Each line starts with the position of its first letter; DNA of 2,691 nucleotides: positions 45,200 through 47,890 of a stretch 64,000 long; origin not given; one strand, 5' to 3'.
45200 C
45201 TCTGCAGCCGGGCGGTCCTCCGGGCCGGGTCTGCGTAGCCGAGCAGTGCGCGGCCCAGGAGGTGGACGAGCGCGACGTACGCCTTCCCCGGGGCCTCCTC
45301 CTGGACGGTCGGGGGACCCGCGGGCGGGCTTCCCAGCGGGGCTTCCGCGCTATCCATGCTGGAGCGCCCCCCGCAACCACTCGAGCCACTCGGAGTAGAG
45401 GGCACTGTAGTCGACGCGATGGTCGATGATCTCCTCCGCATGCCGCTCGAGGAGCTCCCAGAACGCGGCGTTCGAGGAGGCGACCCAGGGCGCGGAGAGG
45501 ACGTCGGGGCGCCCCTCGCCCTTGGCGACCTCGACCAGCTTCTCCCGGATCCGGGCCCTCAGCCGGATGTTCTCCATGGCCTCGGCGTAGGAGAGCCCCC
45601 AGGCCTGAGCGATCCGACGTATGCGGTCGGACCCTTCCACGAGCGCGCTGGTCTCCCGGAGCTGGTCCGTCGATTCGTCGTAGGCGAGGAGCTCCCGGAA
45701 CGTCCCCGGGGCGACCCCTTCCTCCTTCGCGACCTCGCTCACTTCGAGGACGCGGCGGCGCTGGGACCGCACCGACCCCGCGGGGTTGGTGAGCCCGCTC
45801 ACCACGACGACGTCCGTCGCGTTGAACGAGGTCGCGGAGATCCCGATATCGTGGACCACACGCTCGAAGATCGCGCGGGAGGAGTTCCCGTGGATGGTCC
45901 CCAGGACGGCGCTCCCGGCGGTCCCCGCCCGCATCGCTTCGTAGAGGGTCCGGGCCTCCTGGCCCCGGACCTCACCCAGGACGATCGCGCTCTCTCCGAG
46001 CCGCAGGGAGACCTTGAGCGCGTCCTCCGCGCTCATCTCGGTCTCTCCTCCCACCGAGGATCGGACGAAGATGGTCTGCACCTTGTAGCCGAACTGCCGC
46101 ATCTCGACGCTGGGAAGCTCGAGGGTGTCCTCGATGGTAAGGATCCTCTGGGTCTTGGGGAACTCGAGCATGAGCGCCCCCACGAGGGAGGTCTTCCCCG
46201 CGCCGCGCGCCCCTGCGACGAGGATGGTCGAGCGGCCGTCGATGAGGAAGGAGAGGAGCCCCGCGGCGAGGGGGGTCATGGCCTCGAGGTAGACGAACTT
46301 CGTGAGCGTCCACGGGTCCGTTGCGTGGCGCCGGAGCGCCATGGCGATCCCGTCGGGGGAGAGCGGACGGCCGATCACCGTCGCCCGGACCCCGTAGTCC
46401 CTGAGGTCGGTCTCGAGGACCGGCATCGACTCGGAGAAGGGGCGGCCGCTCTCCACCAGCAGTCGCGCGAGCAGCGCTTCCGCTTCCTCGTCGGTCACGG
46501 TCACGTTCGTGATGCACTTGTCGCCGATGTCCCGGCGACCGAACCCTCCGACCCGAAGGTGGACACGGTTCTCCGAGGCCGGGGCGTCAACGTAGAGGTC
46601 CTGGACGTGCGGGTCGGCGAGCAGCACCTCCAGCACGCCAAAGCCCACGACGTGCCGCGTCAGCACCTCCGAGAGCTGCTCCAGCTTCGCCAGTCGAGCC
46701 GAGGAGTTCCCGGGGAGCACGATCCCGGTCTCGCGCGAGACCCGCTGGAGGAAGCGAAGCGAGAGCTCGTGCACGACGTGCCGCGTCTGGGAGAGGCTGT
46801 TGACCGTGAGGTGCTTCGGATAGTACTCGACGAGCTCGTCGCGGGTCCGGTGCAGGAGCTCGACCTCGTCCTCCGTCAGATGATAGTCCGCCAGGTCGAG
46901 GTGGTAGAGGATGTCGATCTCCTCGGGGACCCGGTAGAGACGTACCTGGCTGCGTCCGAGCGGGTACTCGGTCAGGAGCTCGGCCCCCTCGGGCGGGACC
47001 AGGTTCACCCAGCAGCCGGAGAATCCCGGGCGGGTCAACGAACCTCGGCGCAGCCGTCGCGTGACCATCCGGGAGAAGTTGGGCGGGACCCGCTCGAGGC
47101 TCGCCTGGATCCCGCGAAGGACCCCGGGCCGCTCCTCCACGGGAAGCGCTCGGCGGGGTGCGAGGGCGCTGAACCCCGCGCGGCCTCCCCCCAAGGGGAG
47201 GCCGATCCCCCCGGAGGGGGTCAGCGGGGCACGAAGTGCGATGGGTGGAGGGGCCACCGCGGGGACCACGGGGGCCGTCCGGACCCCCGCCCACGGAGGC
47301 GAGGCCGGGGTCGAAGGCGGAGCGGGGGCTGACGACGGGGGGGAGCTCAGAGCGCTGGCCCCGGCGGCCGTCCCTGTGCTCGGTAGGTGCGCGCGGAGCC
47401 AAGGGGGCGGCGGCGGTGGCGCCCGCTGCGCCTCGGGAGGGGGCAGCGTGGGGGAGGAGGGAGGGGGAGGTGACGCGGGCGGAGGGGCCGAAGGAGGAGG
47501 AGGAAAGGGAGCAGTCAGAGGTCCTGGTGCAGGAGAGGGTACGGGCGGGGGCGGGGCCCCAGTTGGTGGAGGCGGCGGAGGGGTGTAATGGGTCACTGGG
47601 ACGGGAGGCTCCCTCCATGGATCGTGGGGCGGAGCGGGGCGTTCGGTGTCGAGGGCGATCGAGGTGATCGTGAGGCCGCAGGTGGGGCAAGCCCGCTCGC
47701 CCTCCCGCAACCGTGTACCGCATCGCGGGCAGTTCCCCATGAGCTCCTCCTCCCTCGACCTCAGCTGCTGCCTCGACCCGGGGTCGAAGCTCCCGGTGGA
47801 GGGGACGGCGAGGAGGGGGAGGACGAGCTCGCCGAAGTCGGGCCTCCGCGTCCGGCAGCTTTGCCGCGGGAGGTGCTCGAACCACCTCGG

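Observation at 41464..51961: Archaeal type-IV-pilus-like operon with five pilin-like genes and unnamed accessory genes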

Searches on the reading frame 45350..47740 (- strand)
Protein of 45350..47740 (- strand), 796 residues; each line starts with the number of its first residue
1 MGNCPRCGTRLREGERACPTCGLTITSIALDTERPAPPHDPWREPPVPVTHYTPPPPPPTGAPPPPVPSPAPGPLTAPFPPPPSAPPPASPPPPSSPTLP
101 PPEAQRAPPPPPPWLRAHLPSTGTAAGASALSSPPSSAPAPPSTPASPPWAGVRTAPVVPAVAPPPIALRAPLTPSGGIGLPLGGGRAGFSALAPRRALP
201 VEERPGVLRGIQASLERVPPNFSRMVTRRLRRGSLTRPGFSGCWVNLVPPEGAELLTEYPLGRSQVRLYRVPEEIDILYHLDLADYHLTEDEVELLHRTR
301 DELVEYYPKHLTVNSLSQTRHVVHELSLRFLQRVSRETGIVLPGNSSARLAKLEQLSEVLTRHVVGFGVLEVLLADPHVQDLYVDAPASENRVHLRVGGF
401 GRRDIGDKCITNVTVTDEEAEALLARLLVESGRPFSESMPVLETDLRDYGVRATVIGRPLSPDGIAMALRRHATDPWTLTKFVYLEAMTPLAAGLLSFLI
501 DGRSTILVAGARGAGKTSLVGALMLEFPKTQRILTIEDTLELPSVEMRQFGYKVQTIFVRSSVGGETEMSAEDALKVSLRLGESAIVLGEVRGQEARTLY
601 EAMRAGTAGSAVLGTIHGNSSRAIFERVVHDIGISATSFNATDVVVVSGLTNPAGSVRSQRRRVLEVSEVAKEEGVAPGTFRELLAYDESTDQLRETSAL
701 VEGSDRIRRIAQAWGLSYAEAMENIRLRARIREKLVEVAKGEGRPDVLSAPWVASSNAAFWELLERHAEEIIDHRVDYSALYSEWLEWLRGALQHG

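Call 6: search_protein_families(library=pfam, proteins=[window:45350-47740:-], max_evalue=0.1)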
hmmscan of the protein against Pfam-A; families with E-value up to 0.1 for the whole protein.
window:45350-47740:- (796 aa): 6 families
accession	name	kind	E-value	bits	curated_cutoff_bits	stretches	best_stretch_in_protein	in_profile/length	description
PF00437.27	T2SSE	-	1.2e-18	67.3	24.9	1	464-647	104-273/370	Type II/IV secretion system protein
PF13240.11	Zn_Ribbon_1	-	0.00027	21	25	1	4-22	2-20/23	zinc-ribbon domain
PF13248.11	Zn_ribbon_3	-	0.00031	20.5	27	1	3-23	4-24/26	zinc-ribbon domain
PF12773.13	DZR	-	0.0072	16.9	27.3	1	4-22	27-45/45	Double zinc ribbon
PF13191.12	AAA_16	-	0.015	16.3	32.6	1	501-531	21-52/167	AAA ATPase domain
PF23455.1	DUF7129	-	0.064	13.4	30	0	4-30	14-42/45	Domain of unknown function (DUF7129)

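Call 7: search_protein_families(library=ncbifam, proteins=[window:45350-47740:-], max_evalue=0.1)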
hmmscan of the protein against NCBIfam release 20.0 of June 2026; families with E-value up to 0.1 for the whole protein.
window:45350-47740:- (796 aa): 22 families
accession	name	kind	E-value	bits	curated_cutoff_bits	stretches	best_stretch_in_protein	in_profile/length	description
TIGR03819.1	heli_sec_ATPase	hypoth_equivalog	2.9e-38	131.9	373.15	1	354-628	39-297/340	TadA family conjugal transfer-associated ATPase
NF058587.1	archaellum_moto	equivalog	4.3e-33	114.9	550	1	295-737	68-501/527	archaellum flagellar ATPase motor FlaI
TIGR02788.1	VirB11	equivalog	1.2e-24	86.9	249.95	1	498-630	139-264/308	P-type DNA transfer ATPase VirB11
TIGR02782.1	TrbB_P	equivalog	1.5e-22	80.2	304.55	1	415-671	49-294/303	P-type conjugative transfer ATPase TrbB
NF010469.0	PRK13894.1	subfamily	1.6e-19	70.5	508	1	408-637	57-273/320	conjugal transfer ATPase TrbB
NF053672.1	bindosome_BasE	exception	1.7e-18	66.7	1000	1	360-690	132-444/512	bindosome assembly system ATPase subunit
NF010425.0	PRK13851.1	equivalog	9.3e-16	57.6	461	1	496-638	155-290/344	type IV secretion system protein VirB11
NF041000.1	ATPase_ComGA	equivalog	1.9e-15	56.6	300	1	502-644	127-257/267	competence type IV pilus ATPase ComGA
NF010475.0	PRK13900.1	equivalog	1e-13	51.1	389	1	500-627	157-278/333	type IV secretion system ATPase VirB11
NF010407.0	PRK13833.1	subfamily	8.4e-13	48.4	499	1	464-630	105-261/323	conjugal transfer protein TrbB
TIGR01420.1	pilT_fam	subfamily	8.6e-13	48.2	319.1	1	498-630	117-241/343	PilT/PilU family type 4a pilus ATPase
TIGR02533.1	type_II_gspE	equivalog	8.1e-09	34.7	630.25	1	503-635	243-362/486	type II secretion system ATPase GspE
TIGR02538.1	type_IV_pilB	equivalog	4.3e-08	32.2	675.65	1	505-640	318-440/564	type IV-A pilus assembly ATPase PilB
NF007755.0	PRK10436.1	equivalog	3.7e-07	29.2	617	1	500-636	216-339/465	type II secretion system protein GspE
TIGR02525.1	plasmid_TraJ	equivalog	2.1e-06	27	368.3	1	499-633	145-274/372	plasmid transfer ATPase TraJ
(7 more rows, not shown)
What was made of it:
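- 45350..47740 (-): g5: 796-aa secretion-superfamily ATPase. Layout: Zn ribbon (aa 3-23), Pro-rich tether (about aa 30-200), N-domain, then the T2SSE core (Walker A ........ at 510, with Asp, Walker B and His boxes). Pfam and NCBIfam (calls 6, 7).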

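Call 9: find_related_loci(query=window:45350-47740:-, collection=genome_contigs, flank=10000)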
Query window:45350-47740:- (796 aa) in genome_contigs; peptide patterns used: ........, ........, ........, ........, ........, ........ (x = any residue, [..] = any of these).
50 stretches matched a pattern; 4 encode a relative of the query (tblastn E <= 1e-3); 4 distinct loci.
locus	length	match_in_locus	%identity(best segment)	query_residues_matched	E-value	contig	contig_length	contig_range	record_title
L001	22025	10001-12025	87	114-796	0e+0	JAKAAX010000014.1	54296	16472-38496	MAG: Thermoplasmata archaeon isolate WH2.bin11 NODE_833_length_54296_cov_4.329487, whole genome shotgun sequence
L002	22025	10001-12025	87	114-796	0e+0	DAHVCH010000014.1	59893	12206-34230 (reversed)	MAG TPA_asm: Thermoplasmata archaeon isolate clean3262 NODE_14_length_59893_cov_5.958406, whole genome shotgun sequence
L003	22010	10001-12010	78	114-795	0e+0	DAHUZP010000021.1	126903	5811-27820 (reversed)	MAG TPA_asm: Thermoplasmata archaeon isolate clean282 k141_697589, whole genome shotgun sequence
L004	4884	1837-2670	28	354-660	2e-25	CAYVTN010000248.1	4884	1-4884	MAG TPA_asm: uncultured bacterium isolate binchicken_co224_182 genome assembly, contig: NODE_21431_length_4884_cov_5.375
